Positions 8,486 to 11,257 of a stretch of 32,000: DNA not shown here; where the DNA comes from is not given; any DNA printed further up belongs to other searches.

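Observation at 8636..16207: Orphan PilM-PilN fusion operon with two giant PilO-like partners: candidate undescribed envelope platform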

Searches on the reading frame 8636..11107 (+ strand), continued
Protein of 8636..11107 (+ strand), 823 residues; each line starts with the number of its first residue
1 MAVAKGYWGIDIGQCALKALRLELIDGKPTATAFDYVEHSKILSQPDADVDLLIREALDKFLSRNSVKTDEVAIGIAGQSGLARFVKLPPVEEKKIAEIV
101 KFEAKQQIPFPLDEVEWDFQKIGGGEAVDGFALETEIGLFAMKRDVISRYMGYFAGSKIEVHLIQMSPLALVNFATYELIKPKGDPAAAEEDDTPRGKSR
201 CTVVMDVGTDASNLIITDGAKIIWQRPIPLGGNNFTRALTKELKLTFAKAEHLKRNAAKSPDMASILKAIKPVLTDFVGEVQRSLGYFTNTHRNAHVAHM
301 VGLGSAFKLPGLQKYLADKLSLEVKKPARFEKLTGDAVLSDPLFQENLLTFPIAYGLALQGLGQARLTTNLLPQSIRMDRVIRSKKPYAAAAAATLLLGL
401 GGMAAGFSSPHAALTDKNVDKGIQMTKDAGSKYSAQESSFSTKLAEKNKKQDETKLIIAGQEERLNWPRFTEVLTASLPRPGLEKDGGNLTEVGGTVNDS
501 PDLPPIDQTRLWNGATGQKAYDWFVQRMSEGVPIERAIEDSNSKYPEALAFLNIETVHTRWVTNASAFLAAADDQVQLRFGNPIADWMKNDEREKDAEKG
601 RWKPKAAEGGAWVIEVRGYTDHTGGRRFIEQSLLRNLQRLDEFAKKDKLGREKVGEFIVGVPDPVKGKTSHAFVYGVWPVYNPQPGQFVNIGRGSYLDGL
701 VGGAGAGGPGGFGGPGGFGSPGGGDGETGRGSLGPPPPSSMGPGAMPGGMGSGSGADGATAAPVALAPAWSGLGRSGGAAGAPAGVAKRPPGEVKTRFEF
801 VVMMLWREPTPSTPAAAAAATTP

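Call 81: find_homologous_proteins(query=A3, max_evalue=1e-30)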
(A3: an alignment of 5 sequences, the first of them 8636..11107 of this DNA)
Query A3 (5 sequences) (823 aa, profile of the alignment): 6947 proteins with E <= 1e-30 among 8000 candidates; the best 120 are listed.
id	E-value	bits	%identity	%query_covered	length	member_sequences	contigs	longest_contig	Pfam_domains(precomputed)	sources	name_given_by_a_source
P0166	0.0e+0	1434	60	99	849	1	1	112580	PF14450.13,PF11104.15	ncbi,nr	ncbi:MAG: hypothetical protein C0501_04055 [Isosphaera sp.]|nr:hypothetical protein [Isosphaera sp.]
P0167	0.0e+0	1419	96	100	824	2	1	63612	PF14450.13,PF11104.15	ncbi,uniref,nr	ncbi:type IV pilus assembly protein PilM [Gemmata sp. JC673]|uniref:Type IV pilus assembly protein P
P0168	0.0e+0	1403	61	99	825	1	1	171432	PF14450.13,PF11104.15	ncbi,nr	ncbi:MAG: hypothetical protein C0467_08100 [Planctomycetaceae bacterium]|nr:hypothetical protein [Pl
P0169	0.0e+0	1354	51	77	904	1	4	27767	PF14450.13,PF11104.15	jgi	jgi:type IV pilus assembly protein PilM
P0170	0.0e+0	1345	60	100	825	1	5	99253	PF14450.13,PF11104.15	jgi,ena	-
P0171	0.0e+0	1320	67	85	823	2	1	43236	PF14450.13,PF11104.15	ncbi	-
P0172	0.0e+0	1307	67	85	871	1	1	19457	PF14450.13,PF11104.15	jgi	jgi:type IV pilus assembly protein PilM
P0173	0.0e+0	1303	65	85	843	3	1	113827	PF14450.13,PF11104.15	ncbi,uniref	ncbi:type IV pilus assembly protein PilM [Gemmata sp.]|uniref:type IV pilus assembly protein PilM n=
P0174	0.0e+0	1300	64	85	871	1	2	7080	PF14450.13,PF11104.15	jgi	-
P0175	0.0e+0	1299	68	85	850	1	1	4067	PF14450.13,PF11104.15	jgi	-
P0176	0.0e+0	1299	59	99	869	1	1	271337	PF14450.13,PF11104.15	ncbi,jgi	jgi:type IV pilus assembly protein PilM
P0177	0.0e+0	1297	61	100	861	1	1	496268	PF14450.13,PF11104.15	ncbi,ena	-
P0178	0.0e+0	1296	69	85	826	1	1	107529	PF14450.13,PF11104.15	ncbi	-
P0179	0.0e+0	1293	76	98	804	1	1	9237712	PF14450.13,PF11104.15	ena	-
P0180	0.0e+0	1291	63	99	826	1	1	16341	PF14450.13,PF11104.15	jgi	jgi:type IV pilus assembly protein PilM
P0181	0.0e+0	1290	62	100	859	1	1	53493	PF14450.13,PF11104.15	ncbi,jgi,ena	jgi:type IV pilus assembly protein PilM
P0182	0.0e+0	1289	63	98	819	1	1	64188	PF14450.13,PF11104.15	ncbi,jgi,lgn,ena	jgi:type IV pilus assembly protein PilM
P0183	0.0e+0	1287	63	99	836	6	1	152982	PF14450.13,PF11104.15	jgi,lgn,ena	-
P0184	0.0e+0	1287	62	100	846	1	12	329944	PF14450.13,PF11104.15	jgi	jgi:type IV pilus assembly protein PilM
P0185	0.0e+0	1283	63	98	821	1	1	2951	PF14450.13,PF11104.15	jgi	jgi:type IV pilus assembly protein PilM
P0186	0.0e+0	1282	63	99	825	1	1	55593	PF14450.13,PF11104.15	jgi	jgi:type IV pilus assembly protein PilM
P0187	0.0e+0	1282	81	85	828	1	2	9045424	PF14450.13,PF11104.15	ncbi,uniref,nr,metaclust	ncbi:Competence protein A [Gemmata sp. SH-PL17]|uniref:type IV pilus assembly protein PilM n=1 Tax=G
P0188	0.0e+0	1279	64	99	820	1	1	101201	PF14450.13,PF11104.15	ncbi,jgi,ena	jgi:type IV pilus assembly protein PilM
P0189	0.0e+0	1277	-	-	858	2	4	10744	PF14450.13,PF11104.15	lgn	-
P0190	0.0e+0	1275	62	100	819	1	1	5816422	PF14450.13,PF11104.15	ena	-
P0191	0.0e+0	1272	64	99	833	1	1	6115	PF14450.13,PF11104.15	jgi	-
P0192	0.0e+0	1267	71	84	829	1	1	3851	PF14450.13,PF11104.15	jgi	jgi:type IV pilus assembly protein PilM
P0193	0.0e+0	1266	63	99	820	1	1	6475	PF14450.13,PF11104.15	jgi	jgi:type IV pilus assembly protein PilM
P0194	0.0e+0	1266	59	99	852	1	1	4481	PF14450.13,PF11104.15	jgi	-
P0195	0.0e+0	1265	62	98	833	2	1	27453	PF14450.13,PF11104.15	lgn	-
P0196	0.0e+0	1263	64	99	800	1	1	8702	PF14450.13,PF11104.15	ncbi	-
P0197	0.0e+0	1262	69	85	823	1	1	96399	PF14450.13,PF11104.15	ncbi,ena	-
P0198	0.0e+0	1261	65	98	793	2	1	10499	PF14450.13,PF11104.15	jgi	jgi:type IV pilus assembly protein PilM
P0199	0.0e+0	1261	70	85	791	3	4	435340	PF14450.13,PF11104.15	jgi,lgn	jgi:type IV pilus assembly protein PilM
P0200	0.0e+0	1261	62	99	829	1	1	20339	PF14450.13,PF11104.15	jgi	jgi:type IV pilus assembly protein PilM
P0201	0.0e+0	1258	62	99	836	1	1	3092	PF14450.13,PF11104.15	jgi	jgi:type IV pilus assembly protein PilM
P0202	0.0e+0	1254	70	86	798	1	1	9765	PF14450.13,PF11104.15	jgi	jgi:type IV pilus assembly protein PilM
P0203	0.0e+0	1254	61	98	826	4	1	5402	PF14450.13,PF11104.15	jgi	jgi:type IV pilus assembly protein PilM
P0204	0.0e+0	1252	61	99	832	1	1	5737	PF14450.13,PF11104.15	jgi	jgi:type IV pilus assembly protein PilM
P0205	0.0e+0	1252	59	100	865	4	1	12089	PF14450.13,PF11104.15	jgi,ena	-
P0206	0.0e+0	1249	75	98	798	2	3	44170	PF14450.13,PF11104.15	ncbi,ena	-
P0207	0.0e+0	1246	74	85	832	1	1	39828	PF14450.13,PF11104.15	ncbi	-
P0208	0.0e+0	1239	61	99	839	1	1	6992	PF14450.13,PF11104.15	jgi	jgi:type IV pilus assembly protein PilM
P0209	0.0e+0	1238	73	84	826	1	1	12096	PF14450.13,PF11104.15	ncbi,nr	ncbi:MAG: type IV pilus assembly protein PilM [Planctomycetes bacterium]|nr:type IV pilus assembly p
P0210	0.0e+0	1236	65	100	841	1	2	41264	PF14450.13,PF11104.15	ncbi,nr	ncbi:MAG: type IV pilus assembly protein PilM [Planctomycetia bacterium]|nr:type IV pilus assembly p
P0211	0.0e+0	1235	52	77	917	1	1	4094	PF14450.13,PF11104.15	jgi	jgi:type IV pilus assembly protein PilM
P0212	0.0e+0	1234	72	85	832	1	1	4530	PF14450.13,PF11104.15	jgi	jgi:type IV pilus assembly protein PilM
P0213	0.0e+0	1232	73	86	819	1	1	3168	PF14450.13,PF11104.15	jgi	jgi:type IV pilus assembly protein PilM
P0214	0.0e+0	1227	71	85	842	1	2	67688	PF14450.13,PF11104.15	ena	-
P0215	0.0e+0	1226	66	100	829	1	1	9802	PF14450.13,PF11104.15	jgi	jgi:type IV pilus assembly protein PilM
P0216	0.0e+0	1223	57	99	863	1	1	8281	PF14450.13,PF11104.15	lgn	-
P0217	0.0e+0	1222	72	85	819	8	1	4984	PF14450.13,PF11104.15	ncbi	-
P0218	0.0e+0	1221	68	100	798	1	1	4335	PF14450.13,PF11104.15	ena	-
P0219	0.0e+0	1220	74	100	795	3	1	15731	PF14450.13,PF11104.15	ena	-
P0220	0.0e+0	1218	67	98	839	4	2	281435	PF14450.13,PF11104.15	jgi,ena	-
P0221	0.0e+0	1217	65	100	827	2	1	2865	PF14450.13,PF11104.15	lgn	-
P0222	0.0e+0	1217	60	100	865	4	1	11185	PF14450.13,PF11104.15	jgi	jgi:type IV pilus assembly protein PilM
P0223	0.0e+0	1216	64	85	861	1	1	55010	PF14450.13,PF11104.15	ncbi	ncbi:MAG: type IV pilus assembly protein PilM [Gemmataceae bacterium]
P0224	0.0e+0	1216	63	86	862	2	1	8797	PF14450.13,PF11104.15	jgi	jgi:type IV pilus assembly protein PilM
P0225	0.0e+0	1212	65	98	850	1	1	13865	PF14450.13,PF11104.15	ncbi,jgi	jgi:type IV pilus assembly protein PilM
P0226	0.0e+0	1208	71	85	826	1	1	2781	PF14450.13,PF11104.15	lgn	-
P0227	0.0e+0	1208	66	98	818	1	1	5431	PF14450.13,PF11104.15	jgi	jgi:type IV pilus assembly protein PilM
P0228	0.0e+0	1208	63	85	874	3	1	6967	PF14450.13,PF11104.15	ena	-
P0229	0.0e+0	1207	64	98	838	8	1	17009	PF14450.13,PF11104.15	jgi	jgi:type IV pilus assembly protein PilM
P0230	0.0e+0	1205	58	99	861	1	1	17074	PF14450.13,PF11104.15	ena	-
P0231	0.0e+0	1204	65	100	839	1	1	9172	PF14450.13,PF11104.15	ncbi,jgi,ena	jgi:type IV pilus assembly protein PilM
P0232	0.0e+0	1203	67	99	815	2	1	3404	PF14450.13,PF11104.15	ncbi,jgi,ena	jgi:type IV pilus assembly protein PilM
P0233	0.0e+0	1202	66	98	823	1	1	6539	PF14450.13,PF11104.15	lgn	-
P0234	0.0e+0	1202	59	99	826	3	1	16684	PF14450.13,PF11104.15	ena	-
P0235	0.0e+0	1202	65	98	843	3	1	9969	PF14450.13,PF11104.15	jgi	jgi:type IV pilus assembly protein PilM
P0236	0.0e+0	1201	63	85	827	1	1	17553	PF14450.13,PF11104.15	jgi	jgi:type IV pilus assembly protein PilM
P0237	0.0e+0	1200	66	99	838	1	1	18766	PF14450.13,PF11104.15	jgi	jgi:type IV pilus assembly protein PilM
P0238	0.0e+0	1200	51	77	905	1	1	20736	PF14450.13,PF11104.15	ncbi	-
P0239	0.0e+0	1200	63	85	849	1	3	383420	PF14450.13,PF11104.15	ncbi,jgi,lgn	jgi:type IV pilus assembly protein PilM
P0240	0.0e+0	1199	56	98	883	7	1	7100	PF14450.13,PF11104.15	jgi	jgi:type IV pilus assembly protein PilM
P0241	0.0e+0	1199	58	100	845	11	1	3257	PF14450.13,PF11104.15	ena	-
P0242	0.0e+0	1199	63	87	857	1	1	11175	PF14450.13,PF11104.15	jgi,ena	-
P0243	0.0e+0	1199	62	85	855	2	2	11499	PF14450.13,PF11104.15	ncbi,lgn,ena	-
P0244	0.0e+0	1198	68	85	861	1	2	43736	PF14450.13,PF11104.15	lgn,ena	-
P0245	0.0e+0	1196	65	98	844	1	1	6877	PF14450.13,PF11104.15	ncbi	-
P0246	0.0e+0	1190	50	77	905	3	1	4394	PF14450.13,PF11104.15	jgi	jgi:type IV pilus assembly protein PilM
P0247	0.0e+0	1189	69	86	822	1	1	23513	PF14450.13,PF11104.15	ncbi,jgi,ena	jgi:type IV pilus assembly protein PilM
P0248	0.0e+0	1186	56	98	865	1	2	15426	PF14450.13,PF11104.15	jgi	jgi:type IV pilus assembly protein PilM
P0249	0.0e+0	1186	58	98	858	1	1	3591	PF14450.13,PF11104.15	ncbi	ncbi:MAG TPA: type IV pilus assembly protein PilM [Gemmataceae bacterium]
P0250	0.0e+0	1185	51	77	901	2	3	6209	PF14450.13,PF11104.15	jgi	jgi:type IV pilus assembly protein PilM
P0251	0.0e+0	1184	65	83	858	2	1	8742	PF14450.13,PF11104.15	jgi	-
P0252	0.0e+0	1184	62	99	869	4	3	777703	PF14450.13,PF11104.15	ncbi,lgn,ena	-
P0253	0.0e+0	1183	66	98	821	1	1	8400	PF14450.13,PF11104.15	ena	-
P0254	0.0e+0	1183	58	98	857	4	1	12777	PF14450.13,PF11104.15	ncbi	-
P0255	0.0e+0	1182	50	77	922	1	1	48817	PF14450.13,PF11104.15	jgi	jgi:type IV pilus assembly protein PilM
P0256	0.0e+0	1180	65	85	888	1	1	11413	PF14450.13,PF11104.15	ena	-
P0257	0.0e+0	1178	62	85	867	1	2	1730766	PF14450.13,PF11104.15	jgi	jgi:type IV pilus assembly protein PilM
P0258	0.0e+0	1178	50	78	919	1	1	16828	PF14450.13,PF11104.15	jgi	jgi:type IV pilus assembly protein PilM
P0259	0.0e+0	1178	70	85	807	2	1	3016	PF14450.13,PF11104.15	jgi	jgi:type IV pilus assembly protein PilM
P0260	0.0e+0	1177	64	85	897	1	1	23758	PF14450.13,PF11104.15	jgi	jgi:type IV pilus assembly protein PilM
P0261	0.0e+0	1177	64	86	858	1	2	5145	PF14450.13,PF11104.15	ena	-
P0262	0.0e+0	1177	51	77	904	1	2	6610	PF14450.13,PF11104.15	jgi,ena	-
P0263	0.0e+0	1172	56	99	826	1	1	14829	PF14450.13,PF11104.15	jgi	jgi:type IV pilus assembly protein PilM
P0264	0.0e+0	1171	56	99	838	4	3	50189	PF14450.13,PF11104.15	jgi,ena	-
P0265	0.0e+0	1168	51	77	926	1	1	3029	PF14450.13,PF11104.15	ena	-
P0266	0.0e+0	1165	56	98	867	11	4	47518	PF14450.13,PF11104.15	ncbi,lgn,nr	ncbi:MAG: type IV pilus assembly protein PilM [Gemmataceae bacterium]|nr:type IV pilus assembly prot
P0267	0.0e+0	1164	70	85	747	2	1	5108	PF14450.13,PF11104.15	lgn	-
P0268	0.0e+0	1164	73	87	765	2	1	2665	PF14450.13,PF11104.15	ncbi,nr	ncbi:MAG: type IV pilus assembly protein PilM, partial [Planctomycetes bacterium]|nr:type IV pilus a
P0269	0.0e+0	1163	54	99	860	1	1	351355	PF14450.13,PF11104.15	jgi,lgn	jgi:type IV pilus assembly protein PilM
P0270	0.0e+0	1161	51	77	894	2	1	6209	PF14450.13,PF11104.15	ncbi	-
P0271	0.0e+0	1160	62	85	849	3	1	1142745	PF14450.13,PF11104.15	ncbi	ncbi:MAG: type IV pilus assembly protein PilM [Gemmataceae bacterium]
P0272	0.0e+0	1159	-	-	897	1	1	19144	PF14450.13,PF11104.15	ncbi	ncbi:MAG: type IV pilus assembly protein PilM [Gemmataceae bacterium]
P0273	0.0e+0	1158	51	77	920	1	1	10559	PF14450.13,PF11104.15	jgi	jgi:type IV pilus assembly protein PilM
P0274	0.0e+0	1157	52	77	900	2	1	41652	PF14450.13,PF11104.15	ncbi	-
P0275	0.0e+0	1156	54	99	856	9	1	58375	PF14450.13,PF11104.15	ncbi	-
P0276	0.0e+0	1155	53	77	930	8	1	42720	PF14450.13,PF11104.15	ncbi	-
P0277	0.0e+0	1155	56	99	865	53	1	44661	PF14450.13,PF11104.15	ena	-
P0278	0.0e+0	1152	51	77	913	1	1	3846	PF14450.13,PF11104.15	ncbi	-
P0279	0.0e+0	1150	60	85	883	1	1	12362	PF14450.13,PF11104.15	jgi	jgi:type IV pilus assembly protein PilM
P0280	0.0e+0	1148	45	98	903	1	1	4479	PF14450.13,PF11104.15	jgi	jgi:type IV pilus assembly protein PilM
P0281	0.0e+0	1146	51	78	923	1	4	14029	PF14450.13,PF11104.15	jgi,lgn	jgi:type IV pilus assembly protein PilM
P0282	0.0e+0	1145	59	85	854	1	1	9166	PF14450.13,PF11104.15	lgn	-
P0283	0.0e+0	1145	-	-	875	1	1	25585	PF14450.13,PF11104.15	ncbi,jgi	ncbi:MAG TPA: type IV pilus assembly protein PilM [Fimbriiglobus sp.]|jgi:type IV pilus assembly pro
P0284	0.0e+0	1144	50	77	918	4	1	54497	PF14450.13,PF11104.15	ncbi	-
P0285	0.0e+0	1143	58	91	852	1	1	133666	PF14450.13,PF11104.15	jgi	jgi:type IV pilus assembly protein PilM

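Call 84: list_cluster_members(proteins=[P0276, P0284, P0274, P0238, P0270, P0278, P0275, P0254, P0171, P0217])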
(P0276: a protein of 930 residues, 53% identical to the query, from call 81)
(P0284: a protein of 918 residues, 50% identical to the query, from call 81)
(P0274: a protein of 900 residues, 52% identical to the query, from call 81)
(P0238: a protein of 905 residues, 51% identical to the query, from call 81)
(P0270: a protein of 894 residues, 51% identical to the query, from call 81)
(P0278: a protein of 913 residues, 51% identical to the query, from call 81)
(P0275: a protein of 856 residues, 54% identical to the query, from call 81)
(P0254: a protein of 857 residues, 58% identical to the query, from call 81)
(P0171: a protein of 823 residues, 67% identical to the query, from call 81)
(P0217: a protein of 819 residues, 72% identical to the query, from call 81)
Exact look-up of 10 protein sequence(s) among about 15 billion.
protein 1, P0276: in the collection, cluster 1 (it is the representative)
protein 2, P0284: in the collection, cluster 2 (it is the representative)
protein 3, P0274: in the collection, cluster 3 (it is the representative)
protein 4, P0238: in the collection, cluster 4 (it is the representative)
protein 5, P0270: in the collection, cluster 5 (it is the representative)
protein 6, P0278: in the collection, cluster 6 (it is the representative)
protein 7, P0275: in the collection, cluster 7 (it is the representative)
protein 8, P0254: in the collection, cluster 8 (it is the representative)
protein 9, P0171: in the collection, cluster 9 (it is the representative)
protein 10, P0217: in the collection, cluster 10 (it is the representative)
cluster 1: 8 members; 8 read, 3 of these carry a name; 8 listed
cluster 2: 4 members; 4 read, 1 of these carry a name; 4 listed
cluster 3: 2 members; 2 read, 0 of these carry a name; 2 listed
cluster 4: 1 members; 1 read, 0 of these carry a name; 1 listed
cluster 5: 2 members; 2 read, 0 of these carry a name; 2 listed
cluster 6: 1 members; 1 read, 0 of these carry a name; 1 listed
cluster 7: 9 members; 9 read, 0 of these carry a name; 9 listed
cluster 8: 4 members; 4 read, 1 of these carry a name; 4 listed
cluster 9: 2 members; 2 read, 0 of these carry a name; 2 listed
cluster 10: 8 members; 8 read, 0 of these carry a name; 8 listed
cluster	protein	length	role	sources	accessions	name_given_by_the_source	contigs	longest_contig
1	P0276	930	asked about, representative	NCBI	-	-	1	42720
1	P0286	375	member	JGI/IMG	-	hypothetical protein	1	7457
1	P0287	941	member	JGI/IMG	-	type IV pilus assembly protein PilM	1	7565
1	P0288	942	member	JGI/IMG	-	type IV pilus assembly protein PilM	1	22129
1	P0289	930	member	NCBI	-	-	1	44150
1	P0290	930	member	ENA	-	-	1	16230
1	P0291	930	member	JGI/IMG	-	-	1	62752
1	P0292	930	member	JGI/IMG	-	-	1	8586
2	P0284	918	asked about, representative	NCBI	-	-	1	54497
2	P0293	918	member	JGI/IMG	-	type IV pilus assembly protein PilM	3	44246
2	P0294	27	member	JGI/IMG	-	-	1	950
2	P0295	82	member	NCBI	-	-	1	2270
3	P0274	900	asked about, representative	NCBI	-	-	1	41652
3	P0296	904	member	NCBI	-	-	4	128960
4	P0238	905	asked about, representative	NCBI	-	-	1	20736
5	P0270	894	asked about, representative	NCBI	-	-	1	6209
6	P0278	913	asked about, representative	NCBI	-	-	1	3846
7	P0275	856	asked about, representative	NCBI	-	-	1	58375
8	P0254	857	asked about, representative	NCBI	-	-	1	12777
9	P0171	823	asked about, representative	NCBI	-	-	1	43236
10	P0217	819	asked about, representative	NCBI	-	-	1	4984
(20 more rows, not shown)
